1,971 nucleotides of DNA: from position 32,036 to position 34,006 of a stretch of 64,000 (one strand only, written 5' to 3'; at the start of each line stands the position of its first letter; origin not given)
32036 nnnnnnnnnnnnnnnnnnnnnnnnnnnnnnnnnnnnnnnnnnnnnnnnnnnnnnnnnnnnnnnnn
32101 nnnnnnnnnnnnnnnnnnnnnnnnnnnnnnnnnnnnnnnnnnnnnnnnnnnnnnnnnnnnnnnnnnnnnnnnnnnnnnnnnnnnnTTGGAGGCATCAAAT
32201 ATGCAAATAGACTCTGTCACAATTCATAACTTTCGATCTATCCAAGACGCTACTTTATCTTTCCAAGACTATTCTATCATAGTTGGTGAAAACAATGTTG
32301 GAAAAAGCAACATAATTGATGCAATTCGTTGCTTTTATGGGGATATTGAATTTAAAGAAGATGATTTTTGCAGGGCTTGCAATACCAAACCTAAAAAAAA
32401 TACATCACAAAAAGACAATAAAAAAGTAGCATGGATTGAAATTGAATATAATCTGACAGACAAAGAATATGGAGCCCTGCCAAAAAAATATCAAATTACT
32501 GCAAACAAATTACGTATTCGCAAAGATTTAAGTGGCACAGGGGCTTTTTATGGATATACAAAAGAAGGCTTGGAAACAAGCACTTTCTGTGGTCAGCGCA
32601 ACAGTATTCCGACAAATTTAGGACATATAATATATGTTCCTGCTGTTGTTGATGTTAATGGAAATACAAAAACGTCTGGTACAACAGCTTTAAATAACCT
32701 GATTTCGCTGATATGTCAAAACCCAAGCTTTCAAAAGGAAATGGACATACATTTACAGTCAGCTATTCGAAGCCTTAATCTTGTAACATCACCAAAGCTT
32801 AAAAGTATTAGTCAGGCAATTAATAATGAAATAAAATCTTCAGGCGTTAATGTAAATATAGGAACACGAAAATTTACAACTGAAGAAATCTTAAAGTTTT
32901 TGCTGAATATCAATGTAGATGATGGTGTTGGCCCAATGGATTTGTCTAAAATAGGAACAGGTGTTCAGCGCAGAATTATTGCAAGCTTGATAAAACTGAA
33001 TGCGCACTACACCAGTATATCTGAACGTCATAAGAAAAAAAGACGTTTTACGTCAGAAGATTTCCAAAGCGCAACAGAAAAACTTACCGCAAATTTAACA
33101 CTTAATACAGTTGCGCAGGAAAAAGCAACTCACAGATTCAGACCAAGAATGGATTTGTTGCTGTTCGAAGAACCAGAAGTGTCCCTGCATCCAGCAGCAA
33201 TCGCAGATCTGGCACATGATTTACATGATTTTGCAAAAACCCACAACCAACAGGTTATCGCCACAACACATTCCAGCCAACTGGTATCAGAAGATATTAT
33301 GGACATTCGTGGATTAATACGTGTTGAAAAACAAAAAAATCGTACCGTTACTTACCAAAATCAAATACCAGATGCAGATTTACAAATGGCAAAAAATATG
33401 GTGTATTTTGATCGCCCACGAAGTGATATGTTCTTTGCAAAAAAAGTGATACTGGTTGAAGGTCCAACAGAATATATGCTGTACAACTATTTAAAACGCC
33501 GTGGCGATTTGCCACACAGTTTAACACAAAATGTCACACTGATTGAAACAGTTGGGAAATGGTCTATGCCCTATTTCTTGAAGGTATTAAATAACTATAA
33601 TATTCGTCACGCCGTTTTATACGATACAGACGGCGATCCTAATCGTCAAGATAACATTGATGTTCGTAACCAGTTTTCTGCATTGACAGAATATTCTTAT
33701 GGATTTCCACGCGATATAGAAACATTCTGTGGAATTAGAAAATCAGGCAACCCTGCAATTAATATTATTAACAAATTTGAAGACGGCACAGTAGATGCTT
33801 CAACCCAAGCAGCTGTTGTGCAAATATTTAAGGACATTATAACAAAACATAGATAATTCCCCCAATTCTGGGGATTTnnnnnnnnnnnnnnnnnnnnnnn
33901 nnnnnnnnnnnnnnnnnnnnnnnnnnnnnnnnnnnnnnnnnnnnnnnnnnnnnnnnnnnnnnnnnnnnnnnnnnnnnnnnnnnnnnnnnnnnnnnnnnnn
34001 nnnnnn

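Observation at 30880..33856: Accessory islet between lptE-holA and a CaCA antiporter: Cys-rich membrane-anchored protein next to a stand-alone OLD-family ATPase-TOPRIM nuclease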

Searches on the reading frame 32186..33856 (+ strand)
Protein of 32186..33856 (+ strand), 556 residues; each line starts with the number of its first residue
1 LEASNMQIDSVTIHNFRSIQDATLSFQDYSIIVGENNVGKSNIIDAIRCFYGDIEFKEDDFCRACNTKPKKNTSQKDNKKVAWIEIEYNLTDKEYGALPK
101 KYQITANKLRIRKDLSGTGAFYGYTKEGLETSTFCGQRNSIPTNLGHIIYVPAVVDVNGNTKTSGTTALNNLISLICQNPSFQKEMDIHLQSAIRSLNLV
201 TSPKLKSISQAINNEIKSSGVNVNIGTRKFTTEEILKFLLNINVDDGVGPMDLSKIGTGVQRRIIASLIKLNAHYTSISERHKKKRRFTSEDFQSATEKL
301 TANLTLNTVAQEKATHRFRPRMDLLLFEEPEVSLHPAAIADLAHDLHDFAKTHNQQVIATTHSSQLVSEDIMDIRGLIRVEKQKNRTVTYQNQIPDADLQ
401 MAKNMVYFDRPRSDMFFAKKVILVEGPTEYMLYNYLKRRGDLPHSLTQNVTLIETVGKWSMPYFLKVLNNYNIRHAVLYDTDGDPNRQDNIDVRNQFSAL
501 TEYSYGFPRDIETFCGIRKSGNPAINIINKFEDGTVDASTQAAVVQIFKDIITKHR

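Call 3: search_protein_families(library=pfam, proteins=[window:32186-33856:+], max_evalue=0.01)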
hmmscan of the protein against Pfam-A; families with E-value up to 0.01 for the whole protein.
window:32186-33856:+ (556 aa): 8 families
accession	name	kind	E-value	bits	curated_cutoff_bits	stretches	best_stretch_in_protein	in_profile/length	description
PF13175.12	AAA_15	-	2.4e-29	103.6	32.1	2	6-95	1-91/374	AAA ATPase domain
PF11398.14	DUF2813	-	1.4e-15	58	21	2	294-404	255-363/372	Protein of unknown function (DUF2813)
PF20469.4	OLD-like_TOPRIM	-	1.7e-15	57.8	23.2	1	416-482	1-67/67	Overcoming lysogenization defect protein-like, TOPRIM domain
PF13304.12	AAA_21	-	5e-14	53.5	27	1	320-368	257-304/304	AAA domain, putative AbiEii toxin, Type IV TA system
PF02463.25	SMC_N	-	1.6e-10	41.2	40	1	8-105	2-100/220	RecF/RecN/SMC N terminal domain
PF13476.12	AAA_23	-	1.1e-09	39.7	27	1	10-118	1-104/201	AAA domain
PF13555.12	AAA_29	-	0.0004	20.5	27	1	12-47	5-42/61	P-loop containing region of AAA domain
PF13514.12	AAA_27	-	0.0009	19.3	22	1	6-52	1-52/206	AAA domain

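Call 4: search_protein_families(library=padloc, proteins=[window:32186-33856:+], max_evalue=0.01)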
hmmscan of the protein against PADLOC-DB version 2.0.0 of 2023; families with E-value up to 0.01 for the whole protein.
window:32186-33856:+ (556 aa): 131 families (the best 25 are shown)
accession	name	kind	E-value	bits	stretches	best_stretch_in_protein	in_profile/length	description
PDLC02358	Old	-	1.3e-55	187.3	1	6-482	2-448/578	Old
PDLC00070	GajA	-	1.9e-34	117.2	1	6-496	1-462/596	AAA ATPase domain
PDLC00071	GajA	-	4.1e-34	116.3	2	323-500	275-452/588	AAA ATPase domain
PDLC00069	GajA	-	2.9e-33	113.2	2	322-505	335-524/687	AAA ATPase domain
PDLC02915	ATPase-Toprim_I-B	-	4.1e-31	106.5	2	324-482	258-409/623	-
PDLC00096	GajA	-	1e-30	105.1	2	314-486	288-459/630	AAA ATPase domain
PDLC02979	AriA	-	1.2e-30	105.6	2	6-94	1-87/373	-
PDLC00066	GajA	-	1.3e-30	104.5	2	310-487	267-438/567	AAA ATPase domain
PDLC00067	GajA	-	7.5e-30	101.9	2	297-492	277-470/604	AAA ATPase domain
PDLC00091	GajA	-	7.6e-30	102.3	2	320-439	295-412/627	AAA ATPase domain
PDLC00065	GajA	-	1.1e-28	98.4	2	310-490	322-513/670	AAA ATPase domain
PDLC00063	GajA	-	2.4e-28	97.1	2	304-484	327-527/679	AAA ATPase domain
PDLC00094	GajA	-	1.2e-27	94.6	2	323-492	302-462/569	AAA ATPase domain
PDLC00090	GajA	-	2e-27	94.2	2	147-504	163-499/659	AAA ATPase domain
PDLC00085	GajA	-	9e-26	88.8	1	6-487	1-446/580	AAA ATPase domain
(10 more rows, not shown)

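Call 19: find_homologous_proteins(query=window:32201-33856:+, max_evalue=1e-10)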
Query window:32201-33856:+ (551 aa): 378 proteins with E <= 1e-10 among 6999 candidates; the best 120 are listed.
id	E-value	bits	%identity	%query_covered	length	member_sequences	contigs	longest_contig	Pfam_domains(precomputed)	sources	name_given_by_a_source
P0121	0.0e+0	1244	100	100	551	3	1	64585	PF20469.5,PF11398.15,PF13175.13,PF13476.13,PF02463.26,PF13304.13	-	-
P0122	0.0e+0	1086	87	99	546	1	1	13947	PF20469.5,PF11398.15,PF13175.13,PF13476.13,PF02463.26,PF13304.13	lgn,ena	-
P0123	5.6e-289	977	78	100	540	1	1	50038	PF20469.5,PF11398.15,PF13175.13,PF13476.13,PF02463.26,PF13304.13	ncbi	-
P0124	6.4e-286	967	78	100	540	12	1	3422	PF20469.5,PF11398.15,PF13175.13,PF13476.13,PF02463.26,PF13304.13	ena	-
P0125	5.2e-281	951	77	100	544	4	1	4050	PF20469.5,PF11398.15,PF13175.13,PF13476.13,PF02463.26,PF13304.13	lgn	-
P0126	4.7e-236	803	66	100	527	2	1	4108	PF20469.5,PF11398.15,PF13175.13,PF13476.13,PF02463.26,PF13304.13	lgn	-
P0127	3.2e-224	764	63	100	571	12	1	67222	PF20469.5,PF11398.15,PF13175.13,PF13476.13,PF02463.26,PF13304.13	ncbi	-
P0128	8.7e-208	710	60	100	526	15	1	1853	PF20469.5,PF11398.15,PF13175.13,PF13476.13,PF02463.26,PF13304.13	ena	-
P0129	2.1e-198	679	58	100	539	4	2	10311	PF20469.5,PF11398.15,PF13175.13,PF13476.13,PF02463.26,PF13304.13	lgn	-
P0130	3.6e-190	651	58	100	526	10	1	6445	PF20469.5,PF11398.15,PF13175.13,PF13476.13,PF02463.26,PF13304.13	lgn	-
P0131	3.3e-188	645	56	100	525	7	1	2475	PF20469.5,PF11398.15,PF13175.13,PF13476.13,PF02463.26,PF13304.13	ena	-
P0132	3.3e-187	642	55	100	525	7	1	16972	PF20469.5,PF11398.15,PF13175.13,PF13476.13,PF02463.26,PF13304.13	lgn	-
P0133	1.8e-184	633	54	100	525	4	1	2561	PF20469.5,PF11398.15,PF13175.13,PF13476.13,PF02463.26,PF13304.13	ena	-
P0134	2.5e-184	632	55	100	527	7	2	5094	PF20469.5,PF11398.15,PF13175.13,PF13476.13,PF02463.26,PF13304.13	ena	-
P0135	5.5e-179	615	55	99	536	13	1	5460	PF20469.5,PF11398.15,PF13175.13,PF02463.26,PF13304.13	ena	-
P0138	5.0e-159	549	50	100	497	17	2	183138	PF20469.5,PF11398.15,PF13175.13,PF13476.13,PF02463.26,PF13304.13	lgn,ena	-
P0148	1.3e-151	524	48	100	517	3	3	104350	PF20469.5,PF11398.15,PF13175.13,PF13476.13,PF02463.26,PF13304.13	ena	-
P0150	2.4e-146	507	48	100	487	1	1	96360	PF20469.5,PF11398.15,PF13175.13,PF13476.13,PF02463.26,PF13304.13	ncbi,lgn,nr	ncbi:MAG: AAA family ATPase [Alphaproteobacteria bacterium]|nr:AAA family ATPase [Alphaproteobacteri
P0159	2.8e-120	421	41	100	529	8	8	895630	PF20469.5,PF11398.15,PF13175.13,PF02463.26,PF13304.13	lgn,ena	-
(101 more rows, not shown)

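Call 20: find_encoding_contigs(protein=P0122, flank=6000, max_places=2)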
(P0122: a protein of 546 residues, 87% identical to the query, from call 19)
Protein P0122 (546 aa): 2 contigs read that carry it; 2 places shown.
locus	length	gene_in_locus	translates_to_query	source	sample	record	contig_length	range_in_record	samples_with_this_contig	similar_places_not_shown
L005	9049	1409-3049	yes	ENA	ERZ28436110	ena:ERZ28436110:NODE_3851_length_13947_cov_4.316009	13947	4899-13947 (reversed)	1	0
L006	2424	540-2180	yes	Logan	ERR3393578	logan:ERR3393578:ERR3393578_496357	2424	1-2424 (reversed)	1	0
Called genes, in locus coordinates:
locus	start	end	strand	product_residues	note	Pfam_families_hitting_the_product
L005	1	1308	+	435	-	?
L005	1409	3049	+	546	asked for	PF02463:SMC_N, PF13175:AAA_15, PF13476:AAA_23, PF11398:DUF2813 (weak), PF13304:AAA_21, PF13175:AAA_15, PF20469:OLD-like_TOPRIM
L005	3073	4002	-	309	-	PF01699:Na_Ca_ex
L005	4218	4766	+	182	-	PF13328:HD_4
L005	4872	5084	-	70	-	PF04070:DUF378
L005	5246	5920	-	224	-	PF00899:ThiF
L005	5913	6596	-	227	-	PF01026:TatD_DNase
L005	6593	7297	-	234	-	PF08795:DUF1796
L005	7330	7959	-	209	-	PF17836:PglD_N, PF25087:GMPPB_C (weak), PF00132:Hexapep (weak)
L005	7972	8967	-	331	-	PF00535:Glycos_transf_2, PF13641:Glyco_tranf_2_3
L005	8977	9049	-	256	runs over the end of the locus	PF08795:DUF1796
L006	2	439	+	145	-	?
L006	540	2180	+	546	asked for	PF02463:SMC_N, PF13175:AAA_15, PF13476:AAA_23, PF11398:DUF2813 (weak), PF13304:AAA_21, PF13175:AAA_15, PF20469:OLD-like_TOPRIM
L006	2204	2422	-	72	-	?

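Call 21: find_encoding_contigs(protein=P0123, flank=6000, max_places=2)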
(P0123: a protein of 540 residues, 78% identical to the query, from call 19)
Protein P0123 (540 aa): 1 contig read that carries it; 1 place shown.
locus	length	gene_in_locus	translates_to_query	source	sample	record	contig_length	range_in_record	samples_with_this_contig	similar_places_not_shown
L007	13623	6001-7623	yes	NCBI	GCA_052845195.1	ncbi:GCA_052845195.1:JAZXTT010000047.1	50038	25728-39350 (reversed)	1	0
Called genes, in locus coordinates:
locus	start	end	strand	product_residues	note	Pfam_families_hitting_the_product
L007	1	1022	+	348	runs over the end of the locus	-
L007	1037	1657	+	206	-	-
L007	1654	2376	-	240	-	PF04002:RadC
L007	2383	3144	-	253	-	PF00557:Peptidase_M24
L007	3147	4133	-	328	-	-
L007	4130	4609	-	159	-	-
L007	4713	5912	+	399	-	-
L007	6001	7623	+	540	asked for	PF02463:SMC_N, PF11398:DUF2813, PF13175:AAA_15, PF13476:AAA_23 (weak), PF13175:AAA_15, PF13304:AAA_21, PF20469:OLD-like_TOPRIM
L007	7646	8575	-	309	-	PF01699:Na_Ca_ex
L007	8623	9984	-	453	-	PF00587:tRNA-synt_2b, PF03129:HGTP_anticodon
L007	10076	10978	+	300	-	PF00535:Glycos_transf_2, PF10111:Glyco_tranf_2_2, PF13641:Glyco_tranf_2_3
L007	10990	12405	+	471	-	PF00535:Glycos_transf_2, PF10111:Glyco_tranf_2_2, PF13641:Glyco_tranf_2_3, PF08795:DUF1796 (weak)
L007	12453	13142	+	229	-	PF01026:TatD_DNase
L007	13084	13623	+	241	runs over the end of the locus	PF00899:ThiF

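Call 22: find_encoding_contigs(protein=P0127, flank=6000, max_places=2)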
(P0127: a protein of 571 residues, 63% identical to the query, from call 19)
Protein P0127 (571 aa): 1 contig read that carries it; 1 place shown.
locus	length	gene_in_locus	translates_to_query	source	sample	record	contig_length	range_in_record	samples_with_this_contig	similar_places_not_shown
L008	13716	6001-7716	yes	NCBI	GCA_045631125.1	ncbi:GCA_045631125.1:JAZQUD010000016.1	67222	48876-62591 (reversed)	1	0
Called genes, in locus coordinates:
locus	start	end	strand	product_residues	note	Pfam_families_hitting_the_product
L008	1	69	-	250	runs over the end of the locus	PF01026:TatD_DNase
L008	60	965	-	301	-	PF13177:DNA_pol3_delta2, PF00004:AAA (weak)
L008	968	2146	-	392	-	PF13354:Beta-lactamase2, PF00768:Peptidase_S11, PF07943:PBP5_C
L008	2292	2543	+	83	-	-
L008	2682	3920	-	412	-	PF00919:UPF0004, PF04055:Radical_SAM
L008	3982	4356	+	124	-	PF01192:RNA_pol_Rpb6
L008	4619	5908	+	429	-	PF00012:HSP70, PF06723:MreB_Mbl, PF00012:HSP70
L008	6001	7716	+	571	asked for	PF02463:SMC_N (weak), PF11398:DUF2813 (weak), PF13175:AAA_15, PF13476:AAA_23, PF13175:AAA_15, PF13304:AAA_21, PF20469:OLD-like_TOPRIM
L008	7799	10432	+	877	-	PF00690:Cation_ATPase_N, PF00122:E1-E2_ATPase, PF13246:Cation_ATPase, PF00702:Hydrolase, PF08282:Hydrolase_3 (weak), PF00689:Cation_ATPase_C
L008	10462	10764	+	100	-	-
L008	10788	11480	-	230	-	-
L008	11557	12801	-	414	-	PF00890:FAD_binding_2, PF01134:GIDA (faint), PF03486:HI0933_like, PF07992:Pyr_redox_2, PF12831:FAD_oxidored (weak), PF13454:NAD_binding_9 (weak), PF13738:Pyr_redox_3 (weak), PF22780:HI0933_like_1st, +1 more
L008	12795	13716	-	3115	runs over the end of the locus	PF09479:Flg_new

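Call 23: find_encoding_contigs(protein=P0138, flank=6000, max_places=2)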
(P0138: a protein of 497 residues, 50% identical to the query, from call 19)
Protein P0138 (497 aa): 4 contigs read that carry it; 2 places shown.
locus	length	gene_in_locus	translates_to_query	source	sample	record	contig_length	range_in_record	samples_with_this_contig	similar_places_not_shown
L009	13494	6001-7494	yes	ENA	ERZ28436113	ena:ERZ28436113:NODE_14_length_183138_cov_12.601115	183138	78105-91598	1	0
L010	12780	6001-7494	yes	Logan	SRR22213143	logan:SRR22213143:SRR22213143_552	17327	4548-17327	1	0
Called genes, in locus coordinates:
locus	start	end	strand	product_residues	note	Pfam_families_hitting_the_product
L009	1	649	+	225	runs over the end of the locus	-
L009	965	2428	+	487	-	-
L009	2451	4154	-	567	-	-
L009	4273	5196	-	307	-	PF01699:Na_Ca_ex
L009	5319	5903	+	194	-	-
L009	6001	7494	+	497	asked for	PF02463:SMC_N, PF11398:DUF2813 (faint), PF13175:AAA_15, PF13476:AAA_23, PF13304:AAA_21, PF13175:AAA_15, PF20469:OLD-like_TOPRIM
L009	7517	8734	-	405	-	PF07690:MFS_1, PF05977:MFS_3 (weak)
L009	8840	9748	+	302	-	PF25816:RamC_N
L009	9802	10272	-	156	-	-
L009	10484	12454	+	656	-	PF01155:HypA (faint), PF14311:DUF4379, PF24452:DUF7568 (faint), PF09723:Zn_ribbon_8 (faint), PF14311:DUF4379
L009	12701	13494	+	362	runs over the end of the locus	PF01098:FTSW_RODA_SPOVE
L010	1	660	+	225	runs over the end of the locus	-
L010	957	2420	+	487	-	-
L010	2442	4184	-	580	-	-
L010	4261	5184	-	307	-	PF01699:Na_Ca_ex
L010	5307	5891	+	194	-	-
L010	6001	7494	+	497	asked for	PF02463:SMC_N, PF11398:DUF2813 (faint), PF13175:AAA_15, PF13476:AAA_23, PF13304:AAA_21, PF13175:AAA_15, PF20469:OLD-like_TOPRIM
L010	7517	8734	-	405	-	PF07690:MFS_1, PF05977:MFS_3 (weak)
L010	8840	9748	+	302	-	PF25816:RamC_N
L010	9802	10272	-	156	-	-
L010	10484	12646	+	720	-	PF01155:HypA (faint), PF05265:DUF723 (faint), PF14311:DUF4379, PF09723:Zn_ribbon_8 (faint), PF14311:DUF4379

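Call 30: search_solved_structures(query=window:32201-33856:+, max_evalue=0.001, show_alignments=1)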
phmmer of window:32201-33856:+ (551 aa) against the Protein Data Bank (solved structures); distinct sequences matched with E-value up to 0.001: 16.
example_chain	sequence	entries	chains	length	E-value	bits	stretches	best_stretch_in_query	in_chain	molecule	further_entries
8wy4_A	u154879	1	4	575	1.5e-13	53.8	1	309-477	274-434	Endonuclease GajA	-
8jq9_B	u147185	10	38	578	1.5e-13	53.8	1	309-477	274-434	Endonuclease GajA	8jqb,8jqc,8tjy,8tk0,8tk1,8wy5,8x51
8j4t_A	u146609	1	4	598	1.7e-13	53.6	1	309-477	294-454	Endonuclease GajA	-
8sm3_A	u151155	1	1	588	3.2e-13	52.7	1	309-477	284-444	Endonuclease GajA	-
8u7i_A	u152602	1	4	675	5.1e-13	52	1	309-477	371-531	Endonuclease GajA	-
6p74_A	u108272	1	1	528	3e-10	42.9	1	312-480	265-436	Putative ATP-dependent endonuclease of the OLD family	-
23or_B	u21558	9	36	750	2.5e-07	33.3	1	1-53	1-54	Retron Eco8 OLD nuclease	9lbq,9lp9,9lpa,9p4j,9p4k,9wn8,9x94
1us8_A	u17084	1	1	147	0.00016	24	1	1-57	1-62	DNA DOUBLE-STRAND BREAK REPAIR RAD50 ATPASE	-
1f2t_A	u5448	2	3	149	0.00016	23.9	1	1-57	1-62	RAD50 ABC-ATPASE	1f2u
1ii8_A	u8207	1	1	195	0.00025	23.4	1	1-52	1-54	Rad50 ABC-ATPase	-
3qkr_A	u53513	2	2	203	0.00027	23.2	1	1-52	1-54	DNA double-strand break repair rad50 ATPase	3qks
3qku_A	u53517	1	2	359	0.00033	22.9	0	1-52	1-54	DNA double-strand break repair rad50 ATPase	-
4nci_A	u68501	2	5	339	0.00069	21.9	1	1-52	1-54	DNA double-strand break repair Rad50 ATPase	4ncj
3qkt_A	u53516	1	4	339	0.00069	21.9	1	1-52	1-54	DNA double-strand break repair rad50 ATPase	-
4nck_A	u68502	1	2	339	0.00069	21.9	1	1-52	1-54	DNA double-strand break repair Rad50 ATPase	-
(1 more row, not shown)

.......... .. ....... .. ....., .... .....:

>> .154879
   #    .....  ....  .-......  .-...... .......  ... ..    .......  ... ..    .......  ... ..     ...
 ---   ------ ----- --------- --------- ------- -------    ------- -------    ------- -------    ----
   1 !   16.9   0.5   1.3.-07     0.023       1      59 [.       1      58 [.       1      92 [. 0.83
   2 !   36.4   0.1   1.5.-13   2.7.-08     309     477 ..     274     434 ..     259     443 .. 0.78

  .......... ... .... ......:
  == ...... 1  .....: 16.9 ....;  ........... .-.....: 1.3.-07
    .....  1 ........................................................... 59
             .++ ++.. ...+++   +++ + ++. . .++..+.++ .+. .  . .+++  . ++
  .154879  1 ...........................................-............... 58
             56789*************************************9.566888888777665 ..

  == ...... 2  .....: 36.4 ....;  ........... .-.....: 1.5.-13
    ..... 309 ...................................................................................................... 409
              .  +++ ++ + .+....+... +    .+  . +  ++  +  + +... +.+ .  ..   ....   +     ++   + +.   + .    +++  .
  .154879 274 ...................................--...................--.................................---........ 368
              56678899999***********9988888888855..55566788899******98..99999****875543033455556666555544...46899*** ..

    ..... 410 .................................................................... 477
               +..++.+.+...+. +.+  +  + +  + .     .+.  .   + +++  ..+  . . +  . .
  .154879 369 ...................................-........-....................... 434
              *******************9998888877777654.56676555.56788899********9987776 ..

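Call 31: find_related_loci(query=window:32201-33856:+, collection=viral_contigs, flank=5000)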
Query window:32201-33856:+ (551 aa) in viral_contigs; peptide patterns used: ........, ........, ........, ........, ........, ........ (x = any residue, [..] = any of these).
3 stretches matched a pattern, but none encodes a relative of the query by tblastn (E <= 1e-3).

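Call 33: find_encoding_contigs(protein=P0150, flank=6000, max_places=1)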
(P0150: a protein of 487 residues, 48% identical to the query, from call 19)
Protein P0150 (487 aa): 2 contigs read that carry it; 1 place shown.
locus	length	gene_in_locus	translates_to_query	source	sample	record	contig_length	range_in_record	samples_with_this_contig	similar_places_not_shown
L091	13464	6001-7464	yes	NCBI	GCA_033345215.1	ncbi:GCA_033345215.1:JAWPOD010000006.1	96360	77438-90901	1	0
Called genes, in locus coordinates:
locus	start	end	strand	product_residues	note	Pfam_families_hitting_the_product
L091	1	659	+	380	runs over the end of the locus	PF00959:Phage_lysozyme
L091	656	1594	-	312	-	-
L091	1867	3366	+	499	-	-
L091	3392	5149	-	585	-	-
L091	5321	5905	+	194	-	-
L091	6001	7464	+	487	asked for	PF02463:SMC_N, PF13175:AAA_15, PF13476:AAA_23, PF13304:AAA_21, PF13175:AAA_15, PF11398:DUF2813 (weak), PF20469:OLD-like_TOPRIM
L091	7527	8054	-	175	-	PF00293:NUDIX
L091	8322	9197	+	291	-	PF25816:RamC_N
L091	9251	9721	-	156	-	-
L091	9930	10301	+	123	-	-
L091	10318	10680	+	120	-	-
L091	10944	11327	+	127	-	PF04355:BamE (faint)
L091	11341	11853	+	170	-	-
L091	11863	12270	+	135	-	-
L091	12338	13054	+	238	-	PF08378:NERD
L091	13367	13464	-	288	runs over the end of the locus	PF01636:APH, PF01633:Choline_kinase, PF02958:EcKL (weak)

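Call 34: find_encoding_contigs(protein=P0159, flank=6000, max_places=1)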
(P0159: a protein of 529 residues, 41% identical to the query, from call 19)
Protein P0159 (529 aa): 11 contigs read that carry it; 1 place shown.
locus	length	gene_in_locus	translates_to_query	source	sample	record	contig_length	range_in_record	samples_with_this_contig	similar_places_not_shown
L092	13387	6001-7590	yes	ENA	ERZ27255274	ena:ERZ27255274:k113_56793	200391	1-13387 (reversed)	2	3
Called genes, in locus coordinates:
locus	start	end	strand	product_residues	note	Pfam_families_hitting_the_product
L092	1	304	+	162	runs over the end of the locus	-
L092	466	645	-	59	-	-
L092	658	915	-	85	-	-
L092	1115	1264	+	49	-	-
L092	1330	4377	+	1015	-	PF04313:HSDR_N, PF04851:ResIII, PF18766:SWI2_SNF2, PF22679:T1R_D3-like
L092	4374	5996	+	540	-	PF02384:N6_Mtase, PF07669:Eco57I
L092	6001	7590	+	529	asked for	PF02463:SMC_N (weak), PF11398:DUF2813, PF13175:AAA_15, PF13304:AAA_21, PF20469:OLD-like_TOPRIM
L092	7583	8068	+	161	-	-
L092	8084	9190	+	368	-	PF01420:Methylase_S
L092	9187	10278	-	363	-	PF01420:Methylase_S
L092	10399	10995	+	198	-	PF00239:Resolvase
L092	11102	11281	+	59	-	-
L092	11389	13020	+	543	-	PF00239:Resolvase, PF07508:Recombinase, PF13408:Zn_ribbon_recom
